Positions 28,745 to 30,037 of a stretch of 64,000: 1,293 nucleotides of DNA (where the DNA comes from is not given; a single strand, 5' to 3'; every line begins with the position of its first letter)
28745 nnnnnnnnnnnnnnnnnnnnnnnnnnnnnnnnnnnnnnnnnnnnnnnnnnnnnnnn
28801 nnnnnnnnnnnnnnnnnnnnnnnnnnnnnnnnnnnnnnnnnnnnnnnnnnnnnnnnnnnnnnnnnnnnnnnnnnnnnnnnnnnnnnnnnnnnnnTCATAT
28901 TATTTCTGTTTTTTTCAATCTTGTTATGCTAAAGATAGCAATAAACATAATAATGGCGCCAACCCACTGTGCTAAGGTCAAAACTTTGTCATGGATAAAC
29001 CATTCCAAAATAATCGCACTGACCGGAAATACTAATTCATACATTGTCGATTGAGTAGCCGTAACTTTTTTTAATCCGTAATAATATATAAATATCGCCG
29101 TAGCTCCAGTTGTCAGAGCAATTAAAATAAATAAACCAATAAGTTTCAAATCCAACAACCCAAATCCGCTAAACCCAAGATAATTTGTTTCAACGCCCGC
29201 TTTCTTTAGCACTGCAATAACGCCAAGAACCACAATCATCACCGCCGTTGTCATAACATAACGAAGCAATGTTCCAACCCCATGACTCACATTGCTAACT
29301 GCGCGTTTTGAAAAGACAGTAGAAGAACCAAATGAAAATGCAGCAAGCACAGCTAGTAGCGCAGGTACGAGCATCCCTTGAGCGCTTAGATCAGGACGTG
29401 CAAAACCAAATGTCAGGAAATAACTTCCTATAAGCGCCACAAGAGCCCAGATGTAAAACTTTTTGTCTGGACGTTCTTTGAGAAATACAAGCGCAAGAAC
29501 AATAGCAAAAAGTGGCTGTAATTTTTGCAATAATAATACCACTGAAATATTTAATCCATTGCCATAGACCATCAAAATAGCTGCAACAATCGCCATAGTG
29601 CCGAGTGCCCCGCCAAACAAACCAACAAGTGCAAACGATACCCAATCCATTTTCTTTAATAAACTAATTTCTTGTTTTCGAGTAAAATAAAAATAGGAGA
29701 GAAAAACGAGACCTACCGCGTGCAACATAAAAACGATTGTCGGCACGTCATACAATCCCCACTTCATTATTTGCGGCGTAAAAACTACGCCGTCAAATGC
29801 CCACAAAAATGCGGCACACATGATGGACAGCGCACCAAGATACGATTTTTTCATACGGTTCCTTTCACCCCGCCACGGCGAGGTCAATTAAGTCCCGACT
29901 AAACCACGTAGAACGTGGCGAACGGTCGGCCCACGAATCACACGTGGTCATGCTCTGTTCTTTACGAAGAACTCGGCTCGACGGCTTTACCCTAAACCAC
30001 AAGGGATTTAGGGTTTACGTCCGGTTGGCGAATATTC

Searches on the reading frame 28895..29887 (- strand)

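Call 67: search_protein_families(library=pfam, proteins=[window:28895-29887:-])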
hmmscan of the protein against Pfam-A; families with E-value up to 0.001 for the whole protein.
window:28895-29887:- (330 aa): 1 family
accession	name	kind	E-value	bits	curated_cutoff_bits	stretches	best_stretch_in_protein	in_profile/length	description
PF00892.27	EamA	-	1e-29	104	28.2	2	176-322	4-134/135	EamA-like transporter family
